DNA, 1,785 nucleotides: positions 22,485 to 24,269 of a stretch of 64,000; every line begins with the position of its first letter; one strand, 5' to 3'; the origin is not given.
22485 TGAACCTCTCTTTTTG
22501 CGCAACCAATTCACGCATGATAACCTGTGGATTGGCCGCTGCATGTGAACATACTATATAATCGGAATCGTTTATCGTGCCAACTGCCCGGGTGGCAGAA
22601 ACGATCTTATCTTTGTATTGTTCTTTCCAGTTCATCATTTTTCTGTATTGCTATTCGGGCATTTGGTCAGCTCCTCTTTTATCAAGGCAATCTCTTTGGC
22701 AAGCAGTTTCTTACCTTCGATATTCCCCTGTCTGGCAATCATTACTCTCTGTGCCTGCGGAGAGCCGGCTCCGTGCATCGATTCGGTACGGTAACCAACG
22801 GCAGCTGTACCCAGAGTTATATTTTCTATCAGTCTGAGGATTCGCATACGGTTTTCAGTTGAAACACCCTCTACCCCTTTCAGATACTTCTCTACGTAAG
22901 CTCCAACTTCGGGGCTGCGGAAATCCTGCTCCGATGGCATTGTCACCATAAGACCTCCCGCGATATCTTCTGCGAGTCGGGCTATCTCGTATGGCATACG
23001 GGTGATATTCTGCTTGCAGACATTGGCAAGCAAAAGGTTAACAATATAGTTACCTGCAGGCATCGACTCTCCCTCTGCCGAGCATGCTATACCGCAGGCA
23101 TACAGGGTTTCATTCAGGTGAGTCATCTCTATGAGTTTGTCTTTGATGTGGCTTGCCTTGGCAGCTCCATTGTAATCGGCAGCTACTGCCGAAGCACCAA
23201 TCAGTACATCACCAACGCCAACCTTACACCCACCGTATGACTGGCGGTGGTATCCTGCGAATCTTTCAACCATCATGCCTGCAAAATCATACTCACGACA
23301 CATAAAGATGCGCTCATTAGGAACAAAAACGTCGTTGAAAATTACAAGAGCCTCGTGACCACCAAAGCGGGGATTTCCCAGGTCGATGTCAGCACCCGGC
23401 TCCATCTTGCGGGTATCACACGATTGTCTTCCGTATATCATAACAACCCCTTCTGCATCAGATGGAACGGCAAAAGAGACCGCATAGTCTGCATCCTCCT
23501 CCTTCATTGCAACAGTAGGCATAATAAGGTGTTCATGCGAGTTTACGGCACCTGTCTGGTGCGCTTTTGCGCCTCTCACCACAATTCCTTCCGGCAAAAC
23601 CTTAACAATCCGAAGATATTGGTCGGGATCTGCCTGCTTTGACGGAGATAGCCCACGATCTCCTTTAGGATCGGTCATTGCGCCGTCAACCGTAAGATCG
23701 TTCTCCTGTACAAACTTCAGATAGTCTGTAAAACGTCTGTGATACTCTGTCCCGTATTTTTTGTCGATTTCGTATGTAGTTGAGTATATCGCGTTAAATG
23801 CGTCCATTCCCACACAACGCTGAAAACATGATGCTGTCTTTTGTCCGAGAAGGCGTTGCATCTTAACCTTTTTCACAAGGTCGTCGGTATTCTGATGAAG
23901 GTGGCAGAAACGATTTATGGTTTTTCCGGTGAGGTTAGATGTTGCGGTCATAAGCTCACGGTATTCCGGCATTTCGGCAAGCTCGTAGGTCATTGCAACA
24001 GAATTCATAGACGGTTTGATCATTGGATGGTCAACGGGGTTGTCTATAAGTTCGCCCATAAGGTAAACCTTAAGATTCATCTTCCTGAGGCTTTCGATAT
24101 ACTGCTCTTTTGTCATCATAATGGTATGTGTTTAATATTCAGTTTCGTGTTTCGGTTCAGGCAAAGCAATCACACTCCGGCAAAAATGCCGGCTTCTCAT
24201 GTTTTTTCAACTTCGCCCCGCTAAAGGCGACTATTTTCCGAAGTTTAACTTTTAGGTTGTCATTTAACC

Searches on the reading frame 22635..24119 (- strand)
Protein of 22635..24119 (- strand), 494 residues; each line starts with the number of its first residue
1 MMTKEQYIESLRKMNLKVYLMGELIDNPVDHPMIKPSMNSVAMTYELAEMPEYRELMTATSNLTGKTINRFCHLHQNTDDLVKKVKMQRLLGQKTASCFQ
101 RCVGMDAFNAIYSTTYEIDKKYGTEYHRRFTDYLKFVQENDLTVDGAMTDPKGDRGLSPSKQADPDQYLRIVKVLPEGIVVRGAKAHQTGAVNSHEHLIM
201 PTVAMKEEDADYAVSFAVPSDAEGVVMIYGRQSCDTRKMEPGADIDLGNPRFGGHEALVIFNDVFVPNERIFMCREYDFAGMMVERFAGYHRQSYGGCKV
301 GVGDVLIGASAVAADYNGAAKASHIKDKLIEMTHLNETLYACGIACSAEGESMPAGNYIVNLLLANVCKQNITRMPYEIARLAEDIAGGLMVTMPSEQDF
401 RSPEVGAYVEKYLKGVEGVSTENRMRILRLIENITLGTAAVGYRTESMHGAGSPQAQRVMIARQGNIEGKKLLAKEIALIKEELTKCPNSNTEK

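Call 4: search_protein_families(library=ncbifam, proteins=[window:22635-24119:-])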
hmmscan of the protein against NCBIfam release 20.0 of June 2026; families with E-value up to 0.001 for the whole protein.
window:22635-24119:- (494 aa): 2 families
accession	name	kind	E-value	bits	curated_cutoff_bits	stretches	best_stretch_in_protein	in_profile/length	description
TIGR02309.1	HpaB-1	equivalog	3.6e-47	161.6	480.2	1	3-438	3-434/477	4-hydroxyphenylacetate 3-monooxygenase, oxygenase component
TIGR02310.1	HpaB-2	equivalog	6.7e-32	110.8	885.2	1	2-480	13-488/519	4-hydroxyphenylacetate 3-monooxygenase, oxygenase component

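Call 5: search_protein_families(library=pfam, proteins=[window:22635-24119:-])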
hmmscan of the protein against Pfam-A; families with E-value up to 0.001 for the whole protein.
window:22635-24119:- (494 aa): 2 families
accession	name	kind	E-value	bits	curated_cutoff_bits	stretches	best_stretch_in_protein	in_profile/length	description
PF11794.13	HpaB_N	-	2.9e-104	348.9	35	1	3-273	1-270/270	4-hydroxyphenylacetate 3-hydroxylase N terminal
PF03241.18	HpaB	-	2.5e-75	252.5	25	1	280-478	1-201/202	4-hydroxyphenylacetate 3-hydroxylase C terminal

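Call 14: find_homologous_proteins(query=window:22635-24119:-, max_evalue=1e-30)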
Query window:22635-24119:- (494 aa): 8000 proteins with E <= 1e-30 among 8000 candidates; the best 120 are listed.
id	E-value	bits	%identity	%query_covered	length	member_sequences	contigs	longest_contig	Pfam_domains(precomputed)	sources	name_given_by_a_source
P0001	0.0e+0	1120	100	100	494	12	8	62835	PF03241.19,PF11794.14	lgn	-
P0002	0.0e+0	1110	98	100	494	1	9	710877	PF03241.19,PF11794.14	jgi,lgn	jgi:4-hydroxybutyryl-CoA dehydratase/vinylacetyl-CoA-Delta-isomerase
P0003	0.0e+0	1110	99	100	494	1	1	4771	PF03241.19,PF11794.14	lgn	-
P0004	0.0e+0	1108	98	100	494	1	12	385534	PF03241.19,PF11794.14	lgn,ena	-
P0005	0.0e+0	1103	98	100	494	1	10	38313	PF03241.19,PF11794.14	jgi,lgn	jgi:4-hydroxybutyryl-CoA dehydratase/vinylacetyl-CoA-Delta-isomerase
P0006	0.0e+0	1100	98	100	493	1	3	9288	PF03241.19,PF11794.14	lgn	-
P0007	0.0e+0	1096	97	100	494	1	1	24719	PF03241.19,PF11794.14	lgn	-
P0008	0.0e+0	1089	97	100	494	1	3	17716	PF03241.19,PF11794.14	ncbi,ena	-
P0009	0.0e+0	1085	97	100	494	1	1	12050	PF03241.19,PF11794.14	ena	-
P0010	0.0e+0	1083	96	100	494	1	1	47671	PF03241.19,PF11794.14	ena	-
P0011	0.0e+0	1080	98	98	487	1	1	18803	PF03241.19,PF11794.14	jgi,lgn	jgi:4-hydroxybutyryl-CoA dehydratase/vinylacetyl-CoA-Delta-isomerase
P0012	0.0e+0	1074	97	98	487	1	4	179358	PF03241.19,PF11794.14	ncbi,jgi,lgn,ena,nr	ncbi:MAG: 4-hydroxybutyryl-CoA dehydratase [Bacteroidetes bacterium HGW-Bacteroidetes-7]|jgi:4-hydro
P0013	0.0e+0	1070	97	98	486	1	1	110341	PF03241.19,PF11794.14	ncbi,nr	ncbi:MAG: 4-hydroxyphenylacetate 3-hydroxylase family protein [Bacteroidales bacterium]|nr:4-hydroxy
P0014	0.0e+0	1053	95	98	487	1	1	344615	PF03241.19,PF11794.14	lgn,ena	-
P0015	0.0e+0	1050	96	98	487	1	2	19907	PF03241.19,PF11794.14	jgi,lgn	jgi:4-hydroxybutyryl-CoA dehydratase/vinylacetyl-CoA-Delta-isomerase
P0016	0.0e+0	1048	95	98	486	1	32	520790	PF03241.19,PF11794.14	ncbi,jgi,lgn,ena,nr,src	ncbi:MAG: 4-hydroxybutyryl-CoA dehydratase [Bacteroidetes bacterium GWE2_39_28]|nr:MAG: 4-hydroxybut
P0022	3.9e-296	1000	89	98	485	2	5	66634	PF03241.19,PF11794.14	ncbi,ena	-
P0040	6.3e-288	973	87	97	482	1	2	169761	PF03241.19,PF11794.14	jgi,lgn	-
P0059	7.4e-285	963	85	98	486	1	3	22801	PF03241.19,PF11794.14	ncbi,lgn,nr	ncbi:4-hydroxyphenylacetate 3-hydroxylase family protein [Odoribacter sp. OttesenSCG-928-G04]|nr:4-h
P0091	3.8e-280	947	84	98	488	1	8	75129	PF03241.19,PF11794.14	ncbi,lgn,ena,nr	ncbi:MAG TPA: 4-hydroxyphenylacetate 3-hydroxylase family protein [Tenuifilaceae bacterium]|nr:4-hyd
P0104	1.9e-279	945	83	98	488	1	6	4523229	PF03241.19,PF11794.14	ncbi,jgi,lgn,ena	-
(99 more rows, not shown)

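Call 16: find_related_loci(query=A1, collection=genome_contigs, flank=6000)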
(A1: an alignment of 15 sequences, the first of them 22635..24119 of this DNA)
Query A1 (494 aa) in genome_contigs; peptide patterns used: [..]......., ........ (x = any residue, [..] = any of these).
600 stretches matched a pattern (row limit reached: there are more); 597 encode a relative of the query (tblastn E <= 1e-3); the best 80 are kept; 80 distinct loci.
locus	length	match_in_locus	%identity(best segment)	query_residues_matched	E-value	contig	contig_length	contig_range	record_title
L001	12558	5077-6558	100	1-494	0e+0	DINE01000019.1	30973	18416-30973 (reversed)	MAG TPA_asm: Bacteroidales bacterium UBA5548 UBA5548_contig_150, whole genome shotgun sequence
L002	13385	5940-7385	86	1-482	0e+0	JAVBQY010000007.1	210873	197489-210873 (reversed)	MAG: Bacteroidales bacterium isolate EPI_MAG_00179 c_000005932132, whole genome shotgun sequence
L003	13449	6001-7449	85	1-483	0e+0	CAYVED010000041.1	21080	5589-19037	MAG TPA_asm: uncultured Muribaculaceae bacterium isolate SRP335695_co1_108 genome assembly, contig: NODE_1110_length_210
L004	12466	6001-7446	84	1-482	0e+0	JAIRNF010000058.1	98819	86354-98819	MAG: Prevotellaceae bacterium isolate Cd354_bin17 k119_2445421, whole genome shotgun sequence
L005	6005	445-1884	85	1-480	0e+0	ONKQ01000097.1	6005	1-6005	uncultured Bacteroidales bacterium isolate RUG390 genome assembly, contig: scaffold_4652, whole genome shotgun sequence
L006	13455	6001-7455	81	1-486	0e+0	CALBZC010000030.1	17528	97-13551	MAG TPA_asm: uncultured Bacteroidales bacterium isolate SRR3330206_bin.166_CONCOCT_v1.1_MAG genome assembly, contig: ERZ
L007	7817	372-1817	82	1-482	0e+0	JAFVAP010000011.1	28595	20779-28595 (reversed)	MAG: Bacteroidales bacterium isolate RGIG4996 Roe_deer_Rumen-5__c47445, whole genome shotgun sequence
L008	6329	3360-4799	81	2-481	0e+0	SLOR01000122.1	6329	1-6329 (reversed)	MAG: Bacteroidales bacterium isolate CSSed165cm_466 CSSed16-5cm-58568, whole genome shotgun sequence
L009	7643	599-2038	81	1-480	0e+0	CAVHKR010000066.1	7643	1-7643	Acutalibacteraceae bacterium isolate G02630-L1_cleanbin_000028 genome assembly, contig: Spades_G02630-L1_contig_4918, wh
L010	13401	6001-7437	80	1-480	0e+0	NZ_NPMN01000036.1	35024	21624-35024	Tissierella sp. P1 contig00036, whole genome shotgun sequence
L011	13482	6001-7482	78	1-494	0e+0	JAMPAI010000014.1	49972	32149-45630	MAG: Ruminococcus flavefaciens isolate NALB_7813_18 Scaffold_#14__SCF_014___49972_bp, whole genome shotgun sequence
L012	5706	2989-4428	80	1-480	0e+0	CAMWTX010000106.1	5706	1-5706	MAG TPA_asm: uncultured Bacteroidales bacterium isolate SRR14411283_bin.4_metawrap_v1.3_MAG genome assembly, contig: NOD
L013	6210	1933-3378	80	1-482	0e+0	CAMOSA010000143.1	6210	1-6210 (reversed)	MAG: uncultured Prevotellaceae bacterium isolate SRR873602_bin.145_metaWRAP_v1.3_MAG genome assembly, contig: NODE_34973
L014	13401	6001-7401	82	2-468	0e+0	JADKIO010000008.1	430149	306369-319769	MAG: Candidatus Geothrix skivensis isolate Skiv_18-Q3-R9-52_MAXAC.067 tig00287298-10-4291230, whole genome shotgun seque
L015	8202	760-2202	81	1-481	0e+0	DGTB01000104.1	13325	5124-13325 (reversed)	MAG TPA_asm: Bacteroidales bacterium UBA4347 UBA4347_contig_28179, whole genome shotgun sequence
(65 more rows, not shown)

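Call 37: search_solved_structures(query=window:22635-24119:-, show_alignments=1)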
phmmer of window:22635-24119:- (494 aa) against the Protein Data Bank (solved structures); distinct sequences matched with E-value up to 0.001: 15.
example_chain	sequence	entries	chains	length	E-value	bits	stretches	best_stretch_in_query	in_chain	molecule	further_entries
1u8v_A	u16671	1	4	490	1.9e-252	841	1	1-481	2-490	Gamma-aminobutyrate metabolism dehydratase/isomerase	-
6vjr_A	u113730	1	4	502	8e-195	651.1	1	5-486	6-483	Vinylacetyl-CoA Delta-isomerase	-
2yyk_A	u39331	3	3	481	9.3e-40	139.9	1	3-438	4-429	4-hydroxyphenylacetate-3-hydroxylase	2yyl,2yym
2yyg_A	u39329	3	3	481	1.6e-39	139.1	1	3-438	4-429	4-hydroxyphenylacetate-3-hydroxylase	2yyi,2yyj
4oo2_A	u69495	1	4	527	3.1e-29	105.1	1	2-434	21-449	Chlorophenol-4-monooxygenase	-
6qyh_A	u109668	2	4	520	2.4e-28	102.2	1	3-470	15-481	4-hydroxyphenylacetate 3-monooxygenase oxygenase component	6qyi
6eb0_A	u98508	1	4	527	2.5e-28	102.2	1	3-470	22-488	4-hydroxyphenylacetate 3-monooxygenase, oxygenase subunit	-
6b1b_A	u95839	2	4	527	7.7e-28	100.5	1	3-470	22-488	4-hydroxyphenylacetate 3-monooxygenase, oxygenase subunit | 4-hydroxyphenylacetate 3-monooxygenase oxygenase component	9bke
9lft_A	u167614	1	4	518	2.2e-26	95.7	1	3-438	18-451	4-Hydroxyphenylacetate-3-monooxygenase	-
3hwc_A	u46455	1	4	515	4.6e-21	78.2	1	1-436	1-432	Chlorophenol-4-monooxygenase component 2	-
6jhm_A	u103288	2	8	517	5.5e-18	68.1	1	3-437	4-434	Chlorophenol monooxygenase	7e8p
7e8q_A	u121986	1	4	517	5.5e-18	68.1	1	3-436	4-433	Chlorophenol monooxygenase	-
7dbw_C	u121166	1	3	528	2.6e-17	65.8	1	137-433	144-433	4-hydroxyphenylacetate 3-hydroxylase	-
9j9j_A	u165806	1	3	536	2.8e-17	65.7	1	137-433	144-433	4-nitrophenol 4-monooxygenase/4-nitrocatechol 2-monooxygenase, oxygenase component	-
4g5e_A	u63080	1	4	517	3e-17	65.7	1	3-436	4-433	2,4,6-Trichlorophenol 4-monooxygenase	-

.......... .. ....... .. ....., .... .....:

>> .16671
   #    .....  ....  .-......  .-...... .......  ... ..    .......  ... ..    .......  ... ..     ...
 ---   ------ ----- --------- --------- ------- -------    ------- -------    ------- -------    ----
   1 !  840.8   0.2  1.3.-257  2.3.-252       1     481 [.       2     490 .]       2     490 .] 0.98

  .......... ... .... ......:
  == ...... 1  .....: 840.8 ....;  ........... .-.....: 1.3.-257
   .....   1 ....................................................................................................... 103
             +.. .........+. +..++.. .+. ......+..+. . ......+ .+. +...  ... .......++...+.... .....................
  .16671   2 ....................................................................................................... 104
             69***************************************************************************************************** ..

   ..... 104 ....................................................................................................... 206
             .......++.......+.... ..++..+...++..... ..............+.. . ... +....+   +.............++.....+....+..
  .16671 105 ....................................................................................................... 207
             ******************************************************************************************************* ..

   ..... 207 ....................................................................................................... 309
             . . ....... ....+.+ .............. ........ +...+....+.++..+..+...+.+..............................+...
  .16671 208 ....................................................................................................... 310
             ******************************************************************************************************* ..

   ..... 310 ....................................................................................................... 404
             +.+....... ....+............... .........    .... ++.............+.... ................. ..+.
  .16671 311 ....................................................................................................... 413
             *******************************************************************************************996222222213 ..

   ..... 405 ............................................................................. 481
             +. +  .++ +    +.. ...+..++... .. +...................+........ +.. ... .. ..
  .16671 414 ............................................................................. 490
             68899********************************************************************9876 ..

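Call 40: find_encoding_contigs(protein=P0016, flank=1500, max_places=3)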
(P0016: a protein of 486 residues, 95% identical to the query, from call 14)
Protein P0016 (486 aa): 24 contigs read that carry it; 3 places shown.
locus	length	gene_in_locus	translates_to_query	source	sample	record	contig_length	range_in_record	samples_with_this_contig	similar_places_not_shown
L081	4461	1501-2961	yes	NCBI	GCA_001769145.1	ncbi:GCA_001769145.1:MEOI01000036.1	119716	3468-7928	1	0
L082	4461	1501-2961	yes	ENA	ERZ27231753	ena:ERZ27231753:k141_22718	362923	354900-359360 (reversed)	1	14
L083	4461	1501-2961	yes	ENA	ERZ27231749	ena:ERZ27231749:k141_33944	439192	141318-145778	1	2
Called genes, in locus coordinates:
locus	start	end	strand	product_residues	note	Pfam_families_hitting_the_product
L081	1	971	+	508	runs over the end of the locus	PF02661:Fic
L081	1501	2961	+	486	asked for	PF11794:HpaB_N, PF03241:HpaB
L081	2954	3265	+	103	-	PF01106:NifU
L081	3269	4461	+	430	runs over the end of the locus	PF02550:AcetylCoA_hydro, PF13336:AcetylCoA_hyd_C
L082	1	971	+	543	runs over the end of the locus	PF02661:Fic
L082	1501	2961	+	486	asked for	PF11794:HpaB_N, PF03241:HpaB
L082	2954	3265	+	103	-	PF01106:NifU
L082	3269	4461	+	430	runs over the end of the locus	PF02550:AcetylCoA_hydro, PF13336:AcetylCoA_hyd_C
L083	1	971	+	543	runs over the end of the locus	PF02661:Fic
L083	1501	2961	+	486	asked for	PF11794:HpaB_N, PF03241:HpaB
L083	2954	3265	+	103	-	PF01106:NifU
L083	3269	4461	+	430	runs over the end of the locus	PF02550:AcetylCoA_hydro, PF13336:AcetylCoA_hyd_C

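Call 41: find_encoding_contigs(protein=P0022, flank=1500, max_places=3)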
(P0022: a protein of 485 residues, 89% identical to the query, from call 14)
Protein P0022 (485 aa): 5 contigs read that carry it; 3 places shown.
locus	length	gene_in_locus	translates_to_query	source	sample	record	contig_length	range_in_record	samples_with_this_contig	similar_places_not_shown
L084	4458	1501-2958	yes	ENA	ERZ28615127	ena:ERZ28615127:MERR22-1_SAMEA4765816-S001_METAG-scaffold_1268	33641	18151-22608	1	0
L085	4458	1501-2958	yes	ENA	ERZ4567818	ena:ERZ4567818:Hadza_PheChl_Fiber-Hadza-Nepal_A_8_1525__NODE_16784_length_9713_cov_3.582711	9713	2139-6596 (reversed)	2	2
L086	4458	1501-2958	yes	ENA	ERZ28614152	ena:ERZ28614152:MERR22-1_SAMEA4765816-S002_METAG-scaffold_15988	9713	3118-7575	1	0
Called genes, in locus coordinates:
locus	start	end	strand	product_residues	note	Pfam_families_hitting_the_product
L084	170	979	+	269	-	-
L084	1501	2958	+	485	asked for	PF11794:HpaB_N, PF03241:HpaB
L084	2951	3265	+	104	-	PF01106:NifU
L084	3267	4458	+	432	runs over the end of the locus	PF02550:AcetylCoA_hydro, PF13336:AcetylCoA_hyd_C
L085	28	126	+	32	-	-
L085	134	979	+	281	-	-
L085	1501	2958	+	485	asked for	PF11794:HpaB_N, PF03241:HpaB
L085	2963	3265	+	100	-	PF01106:NifU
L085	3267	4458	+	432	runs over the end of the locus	PF02550:AcetylCoA_hydro, PF13336:AcetylCoA_hyd_C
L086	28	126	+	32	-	-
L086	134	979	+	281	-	-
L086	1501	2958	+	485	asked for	PF11794:HpaB_N, PF03241:HpaB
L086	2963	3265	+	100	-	PF01106:NifU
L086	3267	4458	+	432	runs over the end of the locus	PF02550:AcetylCoA_hydro, PF13336:AcetylCoA_hyd_C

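Call 42: find_encoding_contigs(protein=P0040, flank=1500, max_places=3)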
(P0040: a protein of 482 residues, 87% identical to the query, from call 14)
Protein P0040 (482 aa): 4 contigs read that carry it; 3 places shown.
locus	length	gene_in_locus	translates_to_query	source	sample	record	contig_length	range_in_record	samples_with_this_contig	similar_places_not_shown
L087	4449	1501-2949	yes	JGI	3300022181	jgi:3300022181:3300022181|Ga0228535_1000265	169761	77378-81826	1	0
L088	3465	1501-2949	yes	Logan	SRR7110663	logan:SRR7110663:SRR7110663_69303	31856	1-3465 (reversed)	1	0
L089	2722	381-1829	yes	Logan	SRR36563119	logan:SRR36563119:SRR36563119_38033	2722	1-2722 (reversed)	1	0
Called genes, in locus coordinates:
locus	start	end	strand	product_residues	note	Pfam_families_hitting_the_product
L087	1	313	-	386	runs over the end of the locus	PF04055:Radical_SAM, PF13186:SPASM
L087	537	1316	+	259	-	PF01209:Ubie_methyltran, PF13847:Methyltransf_31, PF08241:Methyltransf_11, PF08242:Methyltransf_12, PF13649:Methyltransf_25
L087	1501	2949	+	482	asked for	PF11794:HpaB_N, PF03241:HpaB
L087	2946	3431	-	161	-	-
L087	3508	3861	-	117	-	PF00665:rve, PF13683:rve_3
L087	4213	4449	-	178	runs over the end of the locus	PF03602:Cons_hypoth95, PF05175:MTS (weak), PF13847:Methyltransf_31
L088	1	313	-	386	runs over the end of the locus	PF04055:Radical_SAM, PF13186:SPASM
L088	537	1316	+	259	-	PF01209:Ubie_methyltran, PF13847:Methyltransf_31, PF08241:Methyltransf_11, PF08242:Methyltransf_12, PF13649:Methyltransf_25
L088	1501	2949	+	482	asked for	PF11794:HpaB_N, PF03241:HpaB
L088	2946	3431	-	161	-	-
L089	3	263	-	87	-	?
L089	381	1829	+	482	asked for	PF11794:HpaB_N, PF03241:HpaB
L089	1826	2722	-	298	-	?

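Call 43: find_encoding_contigs(protein=P0104, flank=1500, max_places=2)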
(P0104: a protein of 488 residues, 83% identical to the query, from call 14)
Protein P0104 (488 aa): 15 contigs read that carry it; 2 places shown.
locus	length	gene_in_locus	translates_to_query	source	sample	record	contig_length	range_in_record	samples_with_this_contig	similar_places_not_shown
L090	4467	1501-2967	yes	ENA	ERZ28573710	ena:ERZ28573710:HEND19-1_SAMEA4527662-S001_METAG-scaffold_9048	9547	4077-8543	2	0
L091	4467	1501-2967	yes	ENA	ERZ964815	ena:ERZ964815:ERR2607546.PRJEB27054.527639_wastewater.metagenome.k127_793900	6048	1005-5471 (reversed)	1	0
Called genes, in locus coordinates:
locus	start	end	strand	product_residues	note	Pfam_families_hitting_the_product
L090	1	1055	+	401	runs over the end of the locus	PF00108:Thiolase_N, PF02803:Thiolase_C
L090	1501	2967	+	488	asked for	PF11794:HpaB_N, PF03241:HpaB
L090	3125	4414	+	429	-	PF02550:AcetylCoA_hydro, PF13336:AcetylCoA_hyd_C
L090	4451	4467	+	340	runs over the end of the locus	?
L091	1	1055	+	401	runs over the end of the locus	PF00108:Thiolase_N, PF02803:Thiolase_C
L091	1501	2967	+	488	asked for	PF11794:HpaB_N, PF03241:HpaB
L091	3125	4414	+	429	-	PF02550:AcetylCoA_hydro, PF13336:AcetylCoA_hyd_C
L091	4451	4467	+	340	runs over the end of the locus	?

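Call 44: find_encoding_contigs(protein=P0059, flank=1500, max_places=2)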
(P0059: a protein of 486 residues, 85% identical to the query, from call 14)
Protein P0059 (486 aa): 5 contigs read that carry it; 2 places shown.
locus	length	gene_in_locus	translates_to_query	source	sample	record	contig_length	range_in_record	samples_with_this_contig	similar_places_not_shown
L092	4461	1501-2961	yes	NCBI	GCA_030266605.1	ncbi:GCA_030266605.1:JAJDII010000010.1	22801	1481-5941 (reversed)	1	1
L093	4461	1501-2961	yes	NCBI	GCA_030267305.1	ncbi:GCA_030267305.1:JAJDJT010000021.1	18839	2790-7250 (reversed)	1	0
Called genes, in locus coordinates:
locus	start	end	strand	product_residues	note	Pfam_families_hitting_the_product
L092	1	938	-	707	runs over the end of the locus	-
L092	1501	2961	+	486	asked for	PF11794:HpaB_N, PF03241:HpaB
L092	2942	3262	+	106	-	PF01106:NifU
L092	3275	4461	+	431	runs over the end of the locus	PF02550:AcetylCoA_hydro, PF13336:AcetylCoA_hyd_C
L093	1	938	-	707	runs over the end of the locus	-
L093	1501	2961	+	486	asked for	PF11794:HpaB_N, PF03241:HpaB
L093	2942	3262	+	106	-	PF01106:NifU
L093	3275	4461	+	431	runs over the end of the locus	PF02550:AcetylCoA_hydro, PF13336:AcetylCoA_hyd_C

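Call 45: find_encoding_contigs(protein=P0091, flank=1500, max_places=2)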
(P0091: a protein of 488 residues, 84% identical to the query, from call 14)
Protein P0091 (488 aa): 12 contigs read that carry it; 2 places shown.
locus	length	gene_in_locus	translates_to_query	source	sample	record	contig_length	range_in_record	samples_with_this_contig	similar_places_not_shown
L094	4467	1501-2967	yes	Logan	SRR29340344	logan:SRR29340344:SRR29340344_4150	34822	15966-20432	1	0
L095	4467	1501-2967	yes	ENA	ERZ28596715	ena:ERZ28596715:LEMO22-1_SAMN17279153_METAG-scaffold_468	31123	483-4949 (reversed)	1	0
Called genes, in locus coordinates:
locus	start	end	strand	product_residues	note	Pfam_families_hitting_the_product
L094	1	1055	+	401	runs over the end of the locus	PF00108:Thiolase_N, PF02803:Thiolase_C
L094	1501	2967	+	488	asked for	PF11794:HpaB_N, PF03241:HpaB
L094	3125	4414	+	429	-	PF02550:AcetylCoA_hydro, PF13336:AcetylCoA_hyd_C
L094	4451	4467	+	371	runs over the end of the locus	PF00465:Fe-ADH, PF25137:ADH_Fe_C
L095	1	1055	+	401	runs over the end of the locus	PF00108:Thiolase_N, PF02803:Thiolase_C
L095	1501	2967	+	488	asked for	PF11794:HpaB_N, PF03241:HpaB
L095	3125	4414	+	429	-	PF02550:AcetylCoA_hydro, PF13336:AcetylCoA_hyd_C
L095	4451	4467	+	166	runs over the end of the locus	?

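Call 46: find_encoding_contigs(protein=P0012, flank=1500, max_places=2)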
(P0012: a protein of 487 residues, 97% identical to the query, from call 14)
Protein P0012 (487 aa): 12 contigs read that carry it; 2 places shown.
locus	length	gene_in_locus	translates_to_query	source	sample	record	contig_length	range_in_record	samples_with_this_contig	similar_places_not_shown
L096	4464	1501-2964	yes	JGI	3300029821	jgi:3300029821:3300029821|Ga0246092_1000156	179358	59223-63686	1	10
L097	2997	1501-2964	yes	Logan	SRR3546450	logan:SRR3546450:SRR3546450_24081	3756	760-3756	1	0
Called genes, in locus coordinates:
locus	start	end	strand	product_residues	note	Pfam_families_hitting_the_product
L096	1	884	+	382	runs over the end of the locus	PF17170:DUF5128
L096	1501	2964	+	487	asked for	PF11794:HpaB_N, PF03241:HpaB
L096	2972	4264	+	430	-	PF02550:AcetylCoA_hydro, PF13336:AcetylCoA_hyd_C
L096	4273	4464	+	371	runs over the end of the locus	PF00465:Fe-ADH, PF25137:ADH_Fe_C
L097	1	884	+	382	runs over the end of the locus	PF17170:DUF5128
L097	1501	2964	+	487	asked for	PF11794:HpaB_N, PF03241:HpaB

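Call 64: search_protein_families(library=pfam, proteins=[L004:5319-5963:+])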
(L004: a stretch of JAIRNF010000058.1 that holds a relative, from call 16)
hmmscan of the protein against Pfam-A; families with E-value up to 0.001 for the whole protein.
L004:5319-5963:+ (214 aa): 1 family
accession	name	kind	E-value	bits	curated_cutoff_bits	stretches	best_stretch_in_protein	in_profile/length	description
PF01914.23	MarC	-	4.4e-31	108.3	23.9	1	29-211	3-201/203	MarC family integral membrane protein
